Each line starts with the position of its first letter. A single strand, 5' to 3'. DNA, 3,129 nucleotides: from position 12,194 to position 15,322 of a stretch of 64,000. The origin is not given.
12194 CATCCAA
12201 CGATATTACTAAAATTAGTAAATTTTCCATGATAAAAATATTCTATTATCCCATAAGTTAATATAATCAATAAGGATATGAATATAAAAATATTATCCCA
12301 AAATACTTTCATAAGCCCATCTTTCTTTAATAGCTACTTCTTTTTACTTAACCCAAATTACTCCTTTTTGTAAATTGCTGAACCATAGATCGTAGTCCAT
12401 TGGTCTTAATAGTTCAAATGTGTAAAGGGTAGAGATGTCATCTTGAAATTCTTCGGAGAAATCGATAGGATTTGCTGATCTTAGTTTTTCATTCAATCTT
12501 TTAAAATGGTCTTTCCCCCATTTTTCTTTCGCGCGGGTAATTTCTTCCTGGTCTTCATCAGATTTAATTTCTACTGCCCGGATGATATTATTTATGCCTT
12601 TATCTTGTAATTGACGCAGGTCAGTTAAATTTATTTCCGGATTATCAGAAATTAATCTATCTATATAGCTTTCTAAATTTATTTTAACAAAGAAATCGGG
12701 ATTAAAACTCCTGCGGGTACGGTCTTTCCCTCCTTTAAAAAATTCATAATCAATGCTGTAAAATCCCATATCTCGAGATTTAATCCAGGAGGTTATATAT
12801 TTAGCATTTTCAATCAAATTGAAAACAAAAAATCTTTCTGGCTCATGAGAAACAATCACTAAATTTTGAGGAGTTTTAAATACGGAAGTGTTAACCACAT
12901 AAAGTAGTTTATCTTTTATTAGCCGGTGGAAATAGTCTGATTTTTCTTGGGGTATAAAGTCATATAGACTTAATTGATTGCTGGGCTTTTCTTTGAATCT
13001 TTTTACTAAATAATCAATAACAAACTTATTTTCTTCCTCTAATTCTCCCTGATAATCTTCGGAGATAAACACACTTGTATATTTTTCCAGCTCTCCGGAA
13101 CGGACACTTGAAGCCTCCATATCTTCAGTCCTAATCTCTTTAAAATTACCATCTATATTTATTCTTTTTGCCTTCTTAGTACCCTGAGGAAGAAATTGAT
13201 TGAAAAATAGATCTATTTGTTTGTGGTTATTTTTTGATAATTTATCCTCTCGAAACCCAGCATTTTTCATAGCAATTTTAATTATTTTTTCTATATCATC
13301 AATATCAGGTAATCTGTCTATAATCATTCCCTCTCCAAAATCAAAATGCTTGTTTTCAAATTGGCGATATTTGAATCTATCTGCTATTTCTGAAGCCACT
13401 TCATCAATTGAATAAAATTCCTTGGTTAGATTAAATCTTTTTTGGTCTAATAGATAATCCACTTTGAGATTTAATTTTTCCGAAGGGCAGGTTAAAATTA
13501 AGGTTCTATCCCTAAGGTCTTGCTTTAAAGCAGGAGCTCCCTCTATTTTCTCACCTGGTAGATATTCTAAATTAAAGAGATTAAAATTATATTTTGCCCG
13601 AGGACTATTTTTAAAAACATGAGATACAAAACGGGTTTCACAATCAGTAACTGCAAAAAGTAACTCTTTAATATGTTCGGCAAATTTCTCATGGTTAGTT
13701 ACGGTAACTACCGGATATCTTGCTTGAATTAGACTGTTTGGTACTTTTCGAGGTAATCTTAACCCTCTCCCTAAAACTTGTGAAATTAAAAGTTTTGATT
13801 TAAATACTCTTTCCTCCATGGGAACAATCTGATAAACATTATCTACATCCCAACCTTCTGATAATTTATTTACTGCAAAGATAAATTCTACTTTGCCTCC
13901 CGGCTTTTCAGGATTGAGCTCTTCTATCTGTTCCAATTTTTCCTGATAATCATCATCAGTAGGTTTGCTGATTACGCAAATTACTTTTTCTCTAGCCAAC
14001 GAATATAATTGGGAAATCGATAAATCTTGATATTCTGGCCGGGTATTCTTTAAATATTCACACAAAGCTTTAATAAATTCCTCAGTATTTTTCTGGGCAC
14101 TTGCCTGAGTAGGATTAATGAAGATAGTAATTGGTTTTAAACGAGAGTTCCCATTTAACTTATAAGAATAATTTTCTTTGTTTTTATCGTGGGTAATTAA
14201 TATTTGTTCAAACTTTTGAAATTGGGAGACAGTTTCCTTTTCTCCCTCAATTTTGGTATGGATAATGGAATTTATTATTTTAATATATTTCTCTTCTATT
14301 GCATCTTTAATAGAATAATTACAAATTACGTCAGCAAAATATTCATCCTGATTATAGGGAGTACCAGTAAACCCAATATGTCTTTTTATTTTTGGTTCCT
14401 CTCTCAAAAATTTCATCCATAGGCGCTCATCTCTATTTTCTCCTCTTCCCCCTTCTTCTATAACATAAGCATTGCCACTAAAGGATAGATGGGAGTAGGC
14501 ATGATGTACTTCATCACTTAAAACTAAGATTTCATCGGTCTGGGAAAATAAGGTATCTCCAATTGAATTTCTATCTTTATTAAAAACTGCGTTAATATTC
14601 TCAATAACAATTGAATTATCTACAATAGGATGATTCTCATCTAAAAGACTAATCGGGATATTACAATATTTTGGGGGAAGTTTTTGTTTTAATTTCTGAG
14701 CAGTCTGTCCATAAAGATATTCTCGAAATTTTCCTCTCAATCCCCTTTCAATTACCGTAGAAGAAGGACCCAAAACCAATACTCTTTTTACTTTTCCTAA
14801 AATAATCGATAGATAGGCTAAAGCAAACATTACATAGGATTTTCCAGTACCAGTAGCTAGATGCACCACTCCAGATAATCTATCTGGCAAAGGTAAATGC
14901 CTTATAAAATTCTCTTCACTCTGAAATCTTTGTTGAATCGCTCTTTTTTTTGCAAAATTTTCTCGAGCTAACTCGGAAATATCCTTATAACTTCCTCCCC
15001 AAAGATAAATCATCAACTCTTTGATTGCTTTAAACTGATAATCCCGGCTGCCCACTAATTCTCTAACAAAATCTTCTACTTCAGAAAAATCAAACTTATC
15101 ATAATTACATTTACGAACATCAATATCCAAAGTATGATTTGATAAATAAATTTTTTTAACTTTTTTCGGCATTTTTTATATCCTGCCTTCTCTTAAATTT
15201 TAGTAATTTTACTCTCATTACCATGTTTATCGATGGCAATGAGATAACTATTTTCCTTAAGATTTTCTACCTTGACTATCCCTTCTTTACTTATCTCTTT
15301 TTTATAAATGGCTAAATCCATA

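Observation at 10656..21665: Six-gene co-directional operon: helicase-nuclease, type III mod, type III res, then three unknown genes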

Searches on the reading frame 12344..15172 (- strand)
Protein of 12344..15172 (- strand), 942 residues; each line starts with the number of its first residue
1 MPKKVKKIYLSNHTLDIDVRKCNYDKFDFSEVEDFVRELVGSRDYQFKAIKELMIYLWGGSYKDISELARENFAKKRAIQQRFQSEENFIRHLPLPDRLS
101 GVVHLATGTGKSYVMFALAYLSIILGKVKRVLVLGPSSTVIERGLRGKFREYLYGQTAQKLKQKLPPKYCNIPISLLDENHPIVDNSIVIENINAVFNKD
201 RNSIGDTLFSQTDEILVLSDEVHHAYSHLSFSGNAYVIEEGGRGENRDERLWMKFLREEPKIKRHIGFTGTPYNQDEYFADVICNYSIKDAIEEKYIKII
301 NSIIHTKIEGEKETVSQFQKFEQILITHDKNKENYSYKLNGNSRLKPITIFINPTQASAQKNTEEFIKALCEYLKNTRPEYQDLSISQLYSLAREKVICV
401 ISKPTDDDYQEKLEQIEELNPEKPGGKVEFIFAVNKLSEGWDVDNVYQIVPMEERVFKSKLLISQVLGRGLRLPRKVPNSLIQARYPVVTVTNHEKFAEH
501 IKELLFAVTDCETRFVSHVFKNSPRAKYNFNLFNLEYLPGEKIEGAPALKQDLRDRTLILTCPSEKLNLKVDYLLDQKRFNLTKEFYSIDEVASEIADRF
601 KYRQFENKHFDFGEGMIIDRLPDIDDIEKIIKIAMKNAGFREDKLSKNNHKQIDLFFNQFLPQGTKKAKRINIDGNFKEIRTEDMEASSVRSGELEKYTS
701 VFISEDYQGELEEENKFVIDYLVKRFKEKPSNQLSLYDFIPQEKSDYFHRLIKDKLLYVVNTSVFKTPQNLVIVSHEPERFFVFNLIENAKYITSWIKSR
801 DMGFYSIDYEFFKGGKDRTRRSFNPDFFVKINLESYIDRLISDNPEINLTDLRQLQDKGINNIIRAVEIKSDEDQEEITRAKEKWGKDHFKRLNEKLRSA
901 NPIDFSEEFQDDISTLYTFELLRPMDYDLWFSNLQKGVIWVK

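Call 4: search_protein_families(library=pfam, proteins=[window:12344-15172:-], max_evalue=0.01)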
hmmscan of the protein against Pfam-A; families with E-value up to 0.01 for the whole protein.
window:12344-15172:- (942 aa): 2 families
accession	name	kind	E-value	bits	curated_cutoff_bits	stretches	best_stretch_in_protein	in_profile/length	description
PF04851.21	ResIII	-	1.7e-13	51.3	22.5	1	43-272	5-162/164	Type III restriction enzyme, res subunit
PF18766.7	SWI2_SNF2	-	4.3e-10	40.1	26.7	1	87-324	7-211/221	SWI2/SNF2 ATPase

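Call 5: search_protein_families(library=padloc, proteins=[window:12344-15172:-], max_evalue=0.01)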
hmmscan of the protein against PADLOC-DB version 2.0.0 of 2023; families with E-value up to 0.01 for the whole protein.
window:12344-15172:- (942 aa): 1 family
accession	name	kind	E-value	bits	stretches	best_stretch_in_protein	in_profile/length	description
PDLC03648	REase_III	-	5.4e-14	49.3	1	278-501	177-380/871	Type III restriction enzyme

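Call 7: search_protein_families(library=ncbifam, proteins=[window:12344-15172:-], max_evalue=0.01)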
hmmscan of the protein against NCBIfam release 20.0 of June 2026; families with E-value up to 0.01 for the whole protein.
window:12344-15172:- (942 aa): 2 families
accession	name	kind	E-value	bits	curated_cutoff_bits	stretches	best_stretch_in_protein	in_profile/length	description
NF046055.1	restr_BPTD_3080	equivalog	2.9e-20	71.8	800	2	420-472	566-616/970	BPTD_3080 family restriction endonuclease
NF046051.1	restrict_EcoAI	equivalog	2.7e-13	49.2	550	1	103-474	182-515/768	EcoAI/FtnUII family type I restriction enzme subunit R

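Call 34: search_dna_similar(query=window:12344-15172:-, collection=plasmids, mode=protein, max_rows=30)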
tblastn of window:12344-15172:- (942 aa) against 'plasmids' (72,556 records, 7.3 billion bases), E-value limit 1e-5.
Records with a match: 29; places in all: 29; records where one place covers at least 80% of the query: 3.
Best place of each record, by identity: <60% 29.
By first word of the organism name: Salmonella 15; Aeromonas 2; Roseomonas 2; Mucilaginibacter 1; Limosilactobacillus 1; Curtobacterium 1; Sphingopyxis 1; Paracoccus 1; Ketogulonicigenium 1; Deinococcus 1; and 3 more.
By predicted mobility (MOB-suite, as given by PLSDB): conjugative 13; non-mobilizable 11; mobilizable 5.
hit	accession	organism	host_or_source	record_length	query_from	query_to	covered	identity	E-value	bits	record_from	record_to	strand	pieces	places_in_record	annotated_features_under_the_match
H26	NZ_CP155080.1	Mucilaginibacter sp. PAMB04168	Malus domestica,cell culture,leaf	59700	27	937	97%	31.8%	8e-95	337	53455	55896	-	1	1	DEAD/DEAH box helicase family protein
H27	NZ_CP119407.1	Limosilactobacillus fermentum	-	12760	33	934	96%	31.4%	9e-79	288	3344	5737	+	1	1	DEAD/DEAH box helicase family protein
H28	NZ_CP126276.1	Curtobacterium sp. MCBD17_003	-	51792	27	937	97%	30.7%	2e-94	335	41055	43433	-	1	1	DEAD/DEAH box helicase family protein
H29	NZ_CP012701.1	Sphingopyxis macrogoltabida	whole organism,activated sludge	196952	396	571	19%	30.2%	8e-9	67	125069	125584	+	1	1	DEAD/DEAH box helicase family protein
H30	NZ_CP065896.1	Paracoccus marcusii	Cancer pagurus,whole ...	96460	394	503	12%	38.4%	9e-9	67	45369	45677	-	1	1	DEAD/DEAH box helicase family protein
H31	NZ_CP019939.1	Ketogulonicigenium robustum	cell culture,soil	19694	396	502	11%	38.5%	1e-7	64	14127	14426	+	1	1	DEAD/DEAH box helicase family protein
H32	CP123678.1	Salmonella enterica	animal-swine-market swine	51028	394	503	12%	37.3%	2e-6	60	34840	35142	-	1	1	DEAD/DEAH box helicase family protein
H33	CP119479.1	Salmonella enterica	Product-Raw-Ground, Comminuted or ...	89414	394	503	12%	37.3%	2e-6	60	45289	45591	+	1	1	DEAD/DEAH box helicase family protein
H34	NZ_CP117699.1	Salmonella enterica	Homo sapiens,tissue sample,leg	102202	394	503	12%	37.3%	2e-6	60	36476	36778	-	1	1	DEAD/DEAH box helicase family protein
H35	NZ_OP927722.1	Salmonella sp.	-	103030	394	503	12%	37.3%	2e-6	60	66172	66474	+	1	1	DEAD/DEAH box helicase family protein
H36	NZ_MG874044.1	Salmonella sp.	-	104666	394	503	12%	37.3%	2e-6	60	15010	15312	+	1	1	DEAD/DEAH box helicase family protein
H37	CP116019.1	Salmonella enterica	cell culture,pig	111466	394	503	12%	37.3%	2e-6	60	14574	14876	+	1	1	DEAD/DEAH box helicase family protein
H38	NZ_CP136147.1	Salmonella enterica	Homo sapiens,Skin secretion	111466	394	503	12%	37.3%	2e-6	60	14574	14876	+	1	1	DEAD/DEAH box helicase family protein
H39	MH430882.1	Salmonella enterica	-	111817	394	503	12%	37.3%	2e-6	60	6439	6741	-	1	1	hypothetical protein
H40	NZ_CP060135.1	Salmonella enterica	slaughtered pig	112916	394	503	12%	37.3%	2e-6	60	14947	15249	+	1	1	DEAD/DEAH box helicase family protein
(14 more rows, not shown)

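Call 35: get_annotated_region(hit=H26, flank=9000)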
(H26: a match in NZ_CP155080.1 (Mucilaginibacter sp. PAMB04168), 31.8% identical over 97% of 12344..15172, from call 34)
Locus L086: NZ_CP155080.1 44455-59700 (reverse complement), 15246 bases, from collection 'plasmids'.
description: Mucilaginibacter sp. PAMB04168 plasmid unnamed1, complete sequence
organism: Mucilaginibacter sp. PAMB04168 (NCBI taxid 3138567)
taxonomy: Bacteria; Bacteroidota; Sphingobacteriia; Sphingobacteriales; Sphingobacteriaceae; Mucilaginibacter; Mucilaginibacter sp. PAMB04168
host: -; source: Malus domestica,cell culture,leaf; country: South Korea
typing (MOB-suite, as given by PLSDB): non-mobilizable
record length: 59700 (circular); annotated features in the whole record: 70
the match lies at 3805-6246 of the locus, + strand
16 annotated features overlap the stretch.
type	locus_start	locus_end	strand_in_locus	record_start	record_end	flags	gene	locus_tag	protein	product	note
CDS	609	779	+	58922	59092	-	-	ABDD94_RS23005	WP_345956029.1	hypothetical protein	-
CDS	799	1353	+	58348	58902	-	-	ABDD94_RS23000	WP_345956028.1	recombinase family protein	GO:0006310 - DNA recombination [Evidence IEA]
CDS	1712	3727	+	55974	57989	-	-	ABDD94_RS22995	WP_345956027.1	site-specific DNA-methyltransferase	GO:0009307 - DNA restriction-modification system [Evidence IEA]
CDS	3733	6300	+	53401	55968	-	-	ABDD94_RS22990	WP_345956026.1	DEAD/DEAH box helicase family protein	-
CDS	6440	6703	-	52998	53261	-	-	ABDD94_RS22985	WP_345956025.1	hypothetical protein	-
CDS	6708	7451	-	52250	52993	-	-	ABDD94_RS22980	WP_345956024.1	ParA family protein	-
CDS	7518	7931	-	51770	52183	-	-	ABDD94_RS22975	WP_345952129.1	helix-turn-helix transcriptional regulator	-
CDS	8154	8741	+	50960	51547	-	-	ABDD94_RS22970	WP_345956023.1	GNAT family N-acetyltransferase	-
CDS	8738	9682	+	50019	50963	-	-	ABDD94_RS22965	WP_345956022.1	helix-turn-helix transcriptional regulator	GO:0006355 - regulation of DNA-templated transcription [Evidence IEA]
CDS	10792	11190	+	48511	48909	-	mobC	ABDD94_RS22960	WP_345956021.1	plasmid mobilization relaxosome protein MobC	-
CDS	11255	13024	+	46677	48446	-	-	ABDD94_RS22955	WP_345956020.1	relaxase/mobilization nuclease domain-containing protein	-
CDS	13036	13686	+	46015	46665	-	-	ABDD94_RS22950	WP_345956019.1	ParA family protein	-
CDS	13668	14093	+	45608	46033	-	-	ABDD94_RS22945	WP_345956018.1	hypothetical protein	-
CDS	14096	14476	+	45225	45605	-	-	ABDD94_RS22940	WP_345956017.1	hypothetical protein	-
CDS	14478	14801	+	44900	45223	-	-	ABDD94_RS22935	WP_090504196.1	DUF4134 family protein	-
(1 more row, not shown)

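Call 36: get_annotated_region(hit=H27, flank=9000)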
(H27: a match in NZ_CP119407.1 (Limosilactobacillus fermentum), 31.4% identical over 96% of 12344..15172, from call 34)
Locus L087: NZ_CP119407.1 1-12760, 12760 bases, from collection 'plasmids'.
description: Limosilactobacillus fermentum strain KUFM423 plasmid unnamed, complete sequence
organism: Limosilactobacillus fermentum (NCBI taxid 1613)
taxonomy: Bacteria; Bacillota; Bacilli; Lactobacillales; Lactobacillaceae; Limosilactobacillus; Limosilactobacillus fermentum
host: -; source: -; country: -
typing (MOB-suite, as given by PLSDB): mobilizable; relaxase MOBP
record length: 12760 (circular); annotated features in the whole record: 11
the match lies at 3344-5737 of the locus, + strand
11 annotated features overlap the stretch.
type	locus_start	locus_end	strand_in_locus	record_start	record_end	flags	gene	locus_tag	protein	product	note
CDS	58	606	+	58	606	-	-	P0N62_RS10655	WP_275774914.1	DUF536 domain-containing protein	-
CDS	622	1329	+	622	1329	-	-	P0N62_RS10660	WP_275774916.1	Fic family protein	-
CDS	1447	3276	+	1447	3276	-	-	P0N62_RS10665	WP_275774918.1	site-specific DNA-methyltransferase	GO:0009307 - DNA restriction-modification system [Evidence IEA]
CDS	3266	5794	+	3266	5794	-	-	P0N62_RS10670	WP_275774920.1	DEAD/DEAH box helicase family protein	-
CDS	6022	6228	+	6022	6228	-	-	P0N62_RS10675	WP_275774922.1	hypothetical protein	-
CDS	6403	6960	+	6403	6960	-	-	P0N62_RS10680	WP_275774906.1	recombinase family protein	GO:0006310 - DNA recombination [Evidence IEA]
CDS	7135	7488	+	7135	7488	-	-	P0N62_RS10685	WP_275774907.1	hypothetical protein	-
CDS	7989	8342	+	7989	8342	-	-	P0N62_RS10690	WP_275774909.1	MobC family plasmid mobilization relaxosome protein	-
CDS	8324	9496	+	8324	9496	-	-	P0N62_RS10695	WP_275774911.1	relaxase/mobilization nuclease domain-containing protein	-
CDS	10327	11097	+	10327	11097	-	-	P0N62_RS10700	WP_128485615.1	replication initiation protein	GO:0006270 - DNA replication initiation [Evidence IEA]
CDS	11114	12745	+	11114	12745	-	-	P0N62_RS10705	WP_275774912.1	type IV secretory system conjugative DNA transfer family protein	-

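Call 37: get_annotated_region(hit=H28, flank=9000)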
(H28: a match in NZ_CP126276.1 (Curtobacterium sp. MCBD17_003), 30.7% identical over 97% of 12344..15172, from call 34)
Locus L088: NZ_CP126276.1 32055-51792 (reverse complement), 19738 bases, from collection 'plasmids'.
description: Curtobacterium sp. MCBD17_003 plasmid D03a, complete sequence
organism: Curtobacterium sp. MCBD17_003 (NCBI taxid 2175667)
taxonomy: Bacteria; Actinomycetota; Actinomycetes; Micrococcales; Microbacteriaceae; Curtobacterium; Curtobacterium sp. MCBD17 003
host: -; source: -; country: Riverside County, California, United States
typing (MOB-suite, as given by PLSDB): non-mobilizable
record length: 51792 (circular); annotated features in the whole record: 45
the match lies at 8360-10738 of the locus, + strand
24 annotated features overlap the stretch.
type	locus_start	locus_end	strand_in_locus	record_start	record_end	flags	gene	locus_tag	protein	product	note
CDS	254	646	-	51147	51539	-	-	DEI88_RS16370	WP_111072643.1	XRE family transcriptional regulator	-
CDS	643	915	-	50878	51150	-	-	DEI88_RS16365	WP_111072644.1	hypothetical protein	-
CDS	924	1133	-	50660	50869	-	-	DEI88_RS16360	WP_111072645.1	type II toxin-antitoxin system HicA family toxin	-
CDS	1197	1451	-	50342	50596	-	-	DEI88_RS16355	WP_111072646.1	hypothetical protein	-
CDS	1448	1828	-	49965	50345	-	-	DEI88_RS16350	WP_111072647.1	hypothetical protein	-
CDS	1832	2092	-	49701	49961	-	nrdH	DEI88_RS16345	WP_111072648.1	glutaredoxin-like protein NrdH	GO:0045454 - cell redox homeostasis [Evidence IEA]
CDS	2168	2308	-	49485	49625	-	-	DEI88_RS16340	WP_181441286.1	hypothetical protein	-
CDS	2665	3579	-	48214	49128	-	-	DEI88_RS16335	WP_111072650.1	ArdC-like ssDNA-binding domain-containing protein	-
CDS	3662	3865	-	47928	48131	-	-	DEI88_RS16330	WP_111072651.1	hypothetical protein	-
CDS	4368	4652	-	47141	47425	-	-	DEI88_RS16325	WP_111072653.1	hypothetical protein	-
CDS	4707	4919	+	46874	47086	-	-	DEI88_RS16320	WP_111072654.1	hypothetical protein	-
CDS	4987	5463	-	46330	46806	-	-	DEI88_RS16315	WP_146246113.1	hypothetical protein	-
CDS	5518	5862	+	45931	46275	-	-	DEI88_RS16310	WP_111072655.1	Lsr2 family protein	-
CDS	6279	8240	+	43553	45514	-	-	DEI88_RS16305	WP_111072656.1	site-specific DNA-methyltransferase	GO:0009307 - DNA restriction-modification system [Evidence IEA]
CDS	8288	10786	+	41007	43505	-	-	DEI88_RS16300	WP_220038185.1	DEAD/DEAH box helicase family protein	-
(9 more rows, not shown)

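Call 44: get_annotated_region(hit=H34, flank=10000)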
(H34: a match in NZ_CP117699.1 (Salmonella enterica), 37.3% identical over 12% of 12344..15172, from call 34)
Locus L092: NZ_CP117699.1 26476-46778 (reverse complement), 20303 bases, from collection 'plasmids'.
description: Salmonella enterica subsp. enterica serovar London strain L1 plasmid unnamed1, complete sequence
organism: Salmonella enterica (NCBI taxid 149390)
taxonomy: Bacteria; Pseudomonadota; Gammaproteobacteria; Enterobacterales; Enterobacteriaceae; Salmonella; Salmonella enterica
host: -; source: Homo sapiens,tissue sample,leg; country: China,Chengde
typing (MOB-suite, as given by PLSDB): conjugative; replicon IncFIB; relaxase MOBC; mating-pair formation MPF_T
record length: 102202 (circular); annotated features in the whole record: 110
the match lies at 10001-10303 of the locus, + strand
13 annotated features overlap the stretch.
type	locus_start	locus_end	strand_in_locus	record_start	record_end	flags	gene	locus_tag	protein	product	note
CDS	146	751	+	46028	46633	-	-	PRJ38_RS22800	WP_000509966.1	recombinase family protein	GO:0006310 - DNA recombination [Evidence IEA]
CDS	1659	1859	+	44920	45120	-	-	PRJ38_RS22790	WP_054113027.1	helix-turn-helix domain-containing protein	-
CDS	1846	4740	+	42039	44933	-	-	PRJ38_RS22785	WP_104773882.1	SNF2-related protein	-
CDS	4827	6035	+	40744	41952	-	-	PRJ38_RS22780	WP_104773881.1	IS256 family transposase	-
CDS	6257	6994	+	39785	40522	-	-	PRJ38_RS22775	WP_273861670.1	Abi family protein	-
CDS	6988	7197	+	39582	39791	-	-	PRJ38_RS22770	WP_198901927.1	hypothetical protein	-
CDS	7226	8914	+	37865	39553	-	-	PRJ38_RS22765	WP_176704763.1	site-specific DNA-methyltransferase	GO:0006306 - DNA methylation [Evidence IEA]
CDS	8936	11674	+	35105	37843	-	-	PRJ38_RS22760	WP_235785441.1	DEAD/DEAH box helicase family protein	-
CDS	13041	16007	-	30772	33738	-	-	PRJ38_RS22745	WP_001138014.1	Tn3-like element TnAs1 family transposase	GO:0006313 - DNA transposition [Evidence IEA]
CDS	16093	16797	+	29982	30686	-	-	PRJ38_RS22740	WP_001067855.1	IS6-like element IS26 family transposase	GO:0006313 - DNA transposition [Evidence IEA]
predicted_resistance_gene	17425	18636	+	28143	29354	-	floR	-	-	chloramphenicol/florfenicol efflux MFS transporter FloR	predicted by amrfinderplus; class PHENICOL; identity 100.0%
CDS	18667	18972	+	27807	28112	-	-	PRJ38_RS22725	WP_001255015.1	LysR family transcriptional regulator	-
predicted_resistance_gene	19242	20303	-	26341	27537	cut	tet(A)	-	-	tetracycline efflux MFS transporter Tet(A)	predicted by amrfinderplus; class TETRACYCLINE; identity 100.0%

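Call 67: find_related_loci(query=A3, collection=metagenome_contigs, flank=10000)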
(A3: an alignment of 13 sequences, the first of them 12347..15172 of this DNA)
Query A3 (942 aa) in metagenome_contigs; peptide patterns used: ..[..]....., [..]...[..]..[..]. (x = any residue, [..] = any of these).
600 stretches matched a pattern (row limit reached: there are more); 194 encode a relative of the query (tblastn E <= 1e-3); the best 80 are kept; 80 distinct loci.
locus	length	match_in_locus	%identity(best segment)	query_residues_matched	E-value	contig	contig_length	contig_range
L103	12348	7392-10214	90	1-942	0e+0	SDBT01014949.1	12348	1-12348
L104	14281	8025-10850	80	1-942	0e+0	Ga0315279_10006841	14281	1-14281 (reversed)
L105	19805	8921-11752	79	1-942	0e+0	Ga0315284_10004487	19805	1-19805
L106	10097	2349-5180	79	1-942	0e+0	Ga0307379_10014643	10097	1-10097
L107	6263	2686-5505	78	4-942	0e+0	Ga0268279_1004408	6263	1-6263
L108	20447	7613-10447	69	1-938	0e+0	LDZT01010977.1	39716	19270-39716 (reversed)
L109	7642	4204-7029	68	4-938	0e+0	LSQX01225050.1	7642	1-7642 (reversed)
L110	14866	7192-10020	68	4-940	0e+0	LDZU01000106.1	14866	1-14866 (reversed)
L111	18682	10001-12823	68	1-940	0e+0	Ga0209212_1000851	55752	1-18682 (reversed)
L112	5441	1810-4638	68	4-939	0e+0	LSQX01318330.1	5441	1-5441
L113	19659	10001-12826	67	1-939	0e+0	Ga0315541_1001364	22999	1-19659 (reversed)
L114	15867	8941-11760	66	1-939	0e+0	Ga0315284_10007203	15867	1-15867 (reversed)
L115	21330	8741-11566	66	1-939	0e+0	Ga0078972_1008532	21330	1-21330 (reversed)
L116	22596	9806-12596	91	4-942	0e+0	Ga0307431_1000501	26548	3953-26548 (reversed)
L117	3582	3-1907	94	308-942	0e+0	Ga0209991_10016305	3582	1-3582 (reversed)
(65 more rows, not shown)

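Call 102: search_solved_structures(query=A3, max_evalue=0.01)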
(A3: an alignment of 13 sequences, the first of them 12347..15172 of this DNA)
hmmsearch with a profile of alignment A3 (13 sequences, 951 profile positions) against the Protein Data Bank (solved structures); distinct sequences matched with E-value up to 0.01: 0.
